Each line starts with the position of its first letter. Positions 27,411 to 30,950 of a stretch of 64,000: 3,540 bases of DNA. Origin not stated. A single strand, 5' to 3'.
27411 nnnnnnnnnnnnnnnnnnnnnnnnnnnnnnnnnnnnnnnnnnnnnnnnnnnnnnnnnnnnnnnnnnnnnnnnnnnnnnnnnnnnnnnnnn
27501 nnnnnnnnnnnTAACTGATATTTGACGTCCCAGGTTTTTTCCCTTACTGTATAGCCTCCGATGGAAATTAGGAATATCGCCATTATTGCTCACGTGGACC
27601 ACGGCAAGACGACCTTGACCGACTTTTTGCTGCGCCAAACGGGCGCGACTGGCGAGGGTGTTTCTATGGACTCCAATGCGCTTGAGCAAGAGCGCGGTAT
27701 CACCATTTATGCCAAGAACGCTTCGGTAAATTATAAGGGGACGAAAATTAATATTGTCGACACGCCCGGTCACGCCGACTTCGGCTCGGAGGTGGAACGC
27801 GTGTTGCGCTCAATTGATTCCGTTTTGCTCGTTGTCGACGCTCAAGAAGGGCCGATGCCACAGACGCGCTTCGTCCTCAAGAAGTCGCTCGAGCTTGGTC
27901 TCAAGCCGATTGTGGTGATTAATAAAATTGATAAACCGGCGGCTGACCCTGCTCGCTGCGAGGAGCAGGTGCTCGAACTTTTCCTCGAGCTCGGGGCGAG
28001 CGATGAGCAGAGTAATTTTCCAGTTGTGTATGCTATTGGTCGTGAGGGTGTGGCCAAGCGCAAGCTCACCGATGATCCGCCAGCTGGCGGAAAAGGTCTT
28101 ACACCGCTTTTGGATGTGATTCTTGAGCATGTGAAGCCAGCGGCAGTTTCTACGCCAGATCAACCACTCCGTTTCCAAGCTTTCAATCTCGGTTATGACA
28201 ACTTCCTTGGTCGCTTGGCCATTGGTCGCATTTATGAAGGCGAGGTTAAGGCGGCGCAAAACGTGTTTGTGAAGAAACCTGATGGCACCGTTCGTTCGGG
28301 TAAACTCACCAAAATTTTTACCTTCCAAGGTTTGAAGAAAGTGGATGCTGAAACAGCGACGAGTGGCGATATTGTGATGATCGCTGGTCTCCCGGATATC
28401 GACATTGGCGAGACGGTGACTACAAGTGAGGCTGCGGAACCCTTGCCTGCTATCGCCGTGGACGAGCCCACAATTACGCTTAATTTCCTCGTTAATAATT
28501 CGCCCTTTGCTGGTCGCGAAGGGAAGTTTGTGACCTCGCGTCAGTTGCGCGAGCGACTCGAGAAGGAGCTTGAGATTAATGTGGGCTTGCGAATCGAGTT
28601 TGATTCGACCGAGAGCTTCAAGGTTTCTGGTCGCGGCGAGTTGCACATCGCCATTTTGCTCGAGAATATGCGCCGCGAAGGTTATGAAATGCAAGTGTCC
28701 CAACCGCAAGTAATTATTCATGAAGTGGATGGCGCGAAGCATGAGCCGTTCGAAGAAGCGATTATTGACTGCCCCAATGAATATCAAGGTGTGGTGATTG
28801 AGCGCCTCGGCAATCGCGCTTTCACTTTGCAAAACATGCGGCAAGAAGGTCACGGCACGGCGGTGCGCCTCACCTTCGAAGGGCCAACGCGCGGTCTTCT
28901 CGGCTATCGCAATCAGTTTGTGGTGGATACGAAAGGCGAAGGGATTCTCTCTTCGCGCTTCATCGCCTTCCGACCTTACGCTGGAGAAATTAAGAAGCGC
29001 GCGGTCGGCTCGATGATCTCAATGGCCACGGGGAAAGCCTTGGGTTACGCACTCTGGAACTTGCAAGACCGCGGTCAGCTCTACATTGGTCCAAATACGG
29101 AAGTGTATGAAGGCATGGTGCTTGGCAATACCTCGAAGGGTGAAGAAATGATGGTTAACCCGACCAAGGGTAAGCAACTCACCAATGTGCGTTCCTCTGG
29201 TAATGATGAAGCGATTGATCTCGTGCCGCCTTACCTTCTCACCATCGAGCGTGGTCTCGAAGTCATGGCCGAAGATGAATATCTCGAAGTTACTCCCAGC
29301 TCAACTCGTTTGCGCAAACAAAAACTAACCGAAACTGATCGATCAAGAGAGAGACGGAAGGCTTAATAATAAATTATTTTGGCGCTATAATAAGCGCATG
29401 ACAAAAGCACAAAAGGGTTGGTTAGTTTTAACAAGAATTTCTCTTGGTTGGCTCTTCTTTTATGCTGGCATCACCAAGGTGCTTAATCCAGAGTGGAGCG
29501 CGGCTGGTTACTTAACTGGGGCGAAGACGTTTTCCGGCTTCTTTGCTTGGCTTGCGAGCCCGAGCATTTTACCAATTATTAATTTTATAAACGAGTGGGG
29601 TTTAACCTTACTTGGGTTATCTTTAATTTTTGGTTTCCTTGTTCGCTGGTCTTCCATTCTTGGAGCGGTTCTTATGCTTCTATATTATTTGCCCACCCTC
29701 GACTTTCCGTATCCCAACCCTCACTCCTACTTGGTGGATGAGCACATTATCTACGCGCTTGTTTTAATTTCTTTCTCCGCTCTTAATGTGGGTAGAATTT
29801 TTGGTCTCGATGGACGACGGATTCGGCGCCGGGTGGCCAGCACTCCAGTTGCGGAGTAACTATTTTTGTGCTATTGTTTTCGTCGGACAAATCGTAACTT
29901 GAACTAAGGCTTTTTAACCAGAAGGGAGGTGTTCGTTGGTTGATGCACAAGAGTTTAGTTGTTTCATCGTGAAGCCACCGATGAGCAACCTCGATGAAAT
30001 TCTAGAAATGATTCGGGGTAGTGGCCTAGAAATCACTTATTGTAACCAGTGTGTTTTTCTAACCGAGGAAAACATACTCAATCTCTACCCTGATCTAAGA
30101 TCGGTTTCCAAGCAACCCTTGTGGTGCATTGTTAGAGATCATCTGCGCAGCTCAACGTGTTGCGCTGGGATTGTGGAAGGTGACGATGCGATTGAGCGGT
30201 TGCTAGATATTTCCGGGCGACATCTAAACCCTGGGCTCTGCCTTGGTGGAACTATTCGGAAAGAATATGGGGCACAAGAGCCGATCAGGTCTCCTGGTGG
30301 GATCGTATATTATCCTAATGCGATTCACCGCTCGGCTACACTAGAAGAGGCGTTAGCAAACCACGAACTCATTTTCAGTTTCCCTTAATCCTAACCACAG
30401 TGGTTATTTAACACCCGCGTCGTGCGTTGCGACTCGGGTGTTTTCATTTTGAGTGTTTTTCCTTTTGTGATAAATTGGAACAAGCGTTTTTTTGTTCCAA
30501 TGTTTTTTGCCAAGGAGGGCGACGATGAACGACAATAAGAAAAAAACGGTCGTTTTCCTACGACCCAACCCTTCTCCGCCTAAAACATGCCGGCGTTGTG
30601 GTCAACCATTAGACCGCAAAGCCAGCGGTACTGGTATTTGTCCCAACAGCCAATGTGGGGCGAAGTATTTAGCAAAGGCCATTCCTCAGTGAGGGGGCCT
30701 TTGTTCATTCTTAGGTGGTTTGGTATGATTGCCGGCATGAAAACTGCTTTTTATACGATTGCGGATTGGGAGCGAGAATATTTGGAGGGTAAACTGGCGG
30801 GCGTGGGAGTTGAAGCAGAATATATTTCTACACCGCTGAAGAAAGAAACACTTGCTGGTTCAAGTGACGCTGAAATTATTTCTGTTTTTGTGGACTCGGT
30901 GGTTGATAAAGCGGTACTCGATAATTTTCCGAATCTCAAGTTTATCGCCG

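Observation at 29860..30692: Codon-atypical NDK-like gene (TTG start) plus Zn-ribbon micro-protein between two DoxX paralogs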

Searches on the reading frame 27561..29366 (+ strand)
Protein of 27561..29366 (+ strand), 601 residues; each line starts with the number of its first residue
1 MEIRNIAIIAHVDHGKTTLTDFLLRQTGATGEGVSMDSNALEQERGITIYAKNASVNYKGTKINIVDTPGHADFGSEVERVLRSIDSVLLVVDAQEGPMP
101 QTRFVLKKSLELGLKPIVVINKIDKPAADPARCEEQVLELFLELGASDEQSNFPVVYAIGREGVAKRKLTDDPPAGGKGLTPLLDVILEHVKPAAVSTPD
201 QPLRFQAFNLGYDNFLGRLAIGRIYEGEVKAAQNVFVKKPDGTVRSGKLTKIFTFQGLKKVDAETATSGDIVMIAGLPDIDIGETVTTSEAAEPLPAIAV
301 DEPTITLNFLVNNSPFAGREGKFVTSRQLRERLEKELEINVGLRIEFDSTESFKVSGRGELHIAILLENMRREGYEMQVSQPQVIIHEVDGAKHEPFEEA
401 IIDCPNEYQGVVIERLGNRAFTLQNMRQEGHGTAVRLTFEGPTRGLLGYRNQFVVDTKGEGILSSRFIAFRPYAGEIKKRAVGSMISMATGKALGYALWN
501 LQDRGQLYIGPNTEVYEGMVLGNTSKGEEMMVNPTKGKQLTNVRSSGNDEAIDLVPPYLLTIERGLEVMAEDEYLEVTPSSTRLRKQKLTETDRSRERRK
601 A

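Call 12: find_related_loci(query=window:27561-29366:+, collection=genome_contigs, flank=8000)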
Query window:27561-29366:+ (601 aa) in genome_contigs; peptide patterns used: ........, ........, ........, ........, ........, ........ (x = any residue, [..] = any of these).
600 stretches matched a pattern (row limit reached: there are more); 580 encode a relative of the query (tblastn E <= 1e-3); the best 80 are kept; 80 distinct loci.
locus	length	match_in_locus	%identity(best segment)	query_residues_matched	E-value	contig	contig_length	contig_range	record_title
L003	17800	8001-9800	79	1-599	0e+0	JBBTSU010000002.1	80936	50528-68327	MAG: Patescibacteria group bacterium isolate H41-bin080 H41_bin080_000000000002, whole genome shotgun sequence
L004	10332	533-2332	77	1-599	0e+0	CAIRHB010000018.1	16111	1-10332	Candidatus Adlerbacteria bacterium isolate I3b_bin-425 genome assembly, contig: bin-425:18/44, whole genome shotgun sequ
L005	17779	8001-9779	76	1-599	0e+0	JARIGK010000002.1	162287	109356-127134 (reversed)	MAG: Candidatus Adlerbacteria bacterium isolate CullarsAll.DT.02 k141_1019691, whole genome shotgun sequence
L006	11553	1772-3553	75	1-599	0e+0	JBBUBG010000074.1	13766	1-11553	MAG: Patescibacteria group bacterium isolate H52-bin082_1 H52_bin082_1_000000000074, whole genome shotgun sequence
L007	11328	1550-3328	77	1-599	0e+0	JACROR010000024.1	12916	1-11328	MAG: Candidatus Niyogibacteria bacterium isolate NC_groundwater_1966_Pr3_S-0.2um_45_3 scaffold_478117, whole genome shot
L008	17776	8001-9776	75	1-599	0e+0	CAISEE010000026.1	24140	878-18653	Candidatus Adlerbacteria bacterium isolate C24_bin-2304 genome assembly, contig: bin-2304:26/56, whole genome shotgun se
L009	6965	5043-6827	75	1-600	0e+0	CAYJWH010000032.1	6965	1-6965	MAG TPA_asm: uncultured Candidatus Saccharibacteria bacterium isolate ERP125453_co1_479 genome assembly, contig: NODE_13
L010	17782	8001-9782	75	1-600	0e+0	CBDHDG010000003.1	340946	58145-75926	MAG: bacterium isolate 69b2227f-91d7-440d-8fa6-b459675921ba genome assembly, contig: contig_3, whole genome shotgun sequ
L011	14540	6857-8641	74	1-600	0e+0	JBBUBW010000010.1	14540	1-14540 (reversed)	MAG: Patescibacteria group bacterium isolate H43-bin006_1 H43_bin006_1_000000000010, whole genome shotgun sequence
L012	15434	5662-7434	77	1-592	0e+0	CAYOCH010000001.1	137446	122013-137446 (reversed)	MAG TPA_asm: uncultured Candidatus Saccharibacteria bacterium isolate SRP093762_co1_108 genome assembly, contig: NODE_63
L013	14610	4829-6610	75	1-599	0e+0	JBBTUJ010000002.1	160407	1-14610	MAG: Patescibacteria group bacterium isolate H41-bin157_1 H41_bin157_1_000000000002, whole genome shotgun sequence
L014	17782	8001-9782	75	1-601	0e+0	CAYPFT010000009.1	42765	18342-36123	MAG TPA_asm: uncultured Candidatus Saccharibacteria bacterium isolate SRP090828_co3_53 genome assembly, contig: NODE_111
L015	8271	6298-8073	75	1-596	0e+0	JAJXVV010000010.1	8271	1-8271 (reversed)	MAG: bacterium isolate BP5.bin44 NODE_16020_length_8271_cov_7.258718, whole genome shotgun sequence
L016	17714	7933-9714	76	1-599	0e+0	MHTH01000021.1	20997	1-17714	MAG: Candidatus Vogelbacteria bacterium RIFOXYB1_FULL_42_16 rifoxyb1_full_scaffold_854, whole genome shotgun sequence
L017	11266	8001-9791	75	1-600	0e+0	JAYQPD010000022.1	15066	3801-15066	MAG: bacterium isolate SD3113_S43.metabat_sens.025 NODE_1058_length_15066_cov_5.61478, whole genome shotgun sequence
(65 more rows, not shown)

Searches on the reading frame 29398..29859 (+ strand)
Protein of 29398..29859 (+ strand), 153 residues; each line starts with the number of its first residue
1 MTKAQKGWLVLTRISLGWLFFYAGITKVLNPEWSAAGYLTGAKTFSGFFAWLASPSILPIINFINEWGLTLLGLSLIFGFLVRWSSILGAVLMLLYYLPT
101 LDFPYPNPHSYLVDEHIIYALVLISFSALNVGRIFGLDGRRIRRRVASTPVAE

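Call 3: search_protein_families(library=pfam, proteins=[window:29398-29859:+], max_evalue=0.1)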
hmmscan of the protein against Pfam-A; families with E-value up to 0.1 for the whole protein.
window:29398-29859:+ (153 aa): 4 families
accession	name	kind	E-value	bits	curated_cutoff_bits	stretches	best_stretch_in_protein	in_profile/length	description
PF07681.17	DoxX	-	4.1e-08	34.2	23.6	1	9-95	2-78/85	DoxX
PF04224.18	DUF417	-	0.0069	16.4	27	0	70-114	95-139/175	Protein of unknown function, DUF417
PF04173.18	DoxD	-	0.0083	16.5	22.7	0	8-100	1-106/167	TQO small subunit DoxD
PF07291.16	MauE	-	0.0099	16.6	27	1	10-96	6-83/128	Methylamine utilisation protein MauE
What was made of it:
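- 29398..29859 (+): Upstream neighbour DoxX1 (153 aa). Context only. Pfam DoxX 34 bits (call 3).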

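Call 4: search_protein_families(library=ncbifam, proteins=[window:29398-29859:+], max_evalue=0.1)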
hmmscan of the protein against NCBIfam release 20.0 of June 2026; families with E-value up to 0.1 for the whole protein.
window:29398-29859:+ (153 aa): 1 family
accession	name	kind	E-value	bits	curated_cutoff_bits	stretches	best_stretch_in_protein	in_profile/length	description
NF045576.1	BT_3928_fam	equivalog_domain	0.035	13.2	250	1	10-107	3-96/358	BT_3928 family protein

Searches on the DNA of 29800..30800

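Call 39: search_rna_families(source=window, start=29800, end=30800, threshold=evalue, max_evalue=1)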
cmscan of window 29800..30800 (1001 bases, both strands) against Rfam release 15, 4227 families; matches with E-value up to 1: 0.
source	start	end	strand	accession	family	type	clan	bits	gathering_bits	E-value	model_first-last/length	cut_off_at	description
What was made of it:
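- Tried and rejected: Rfam found nothing in the structured intergenic region (call 39).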
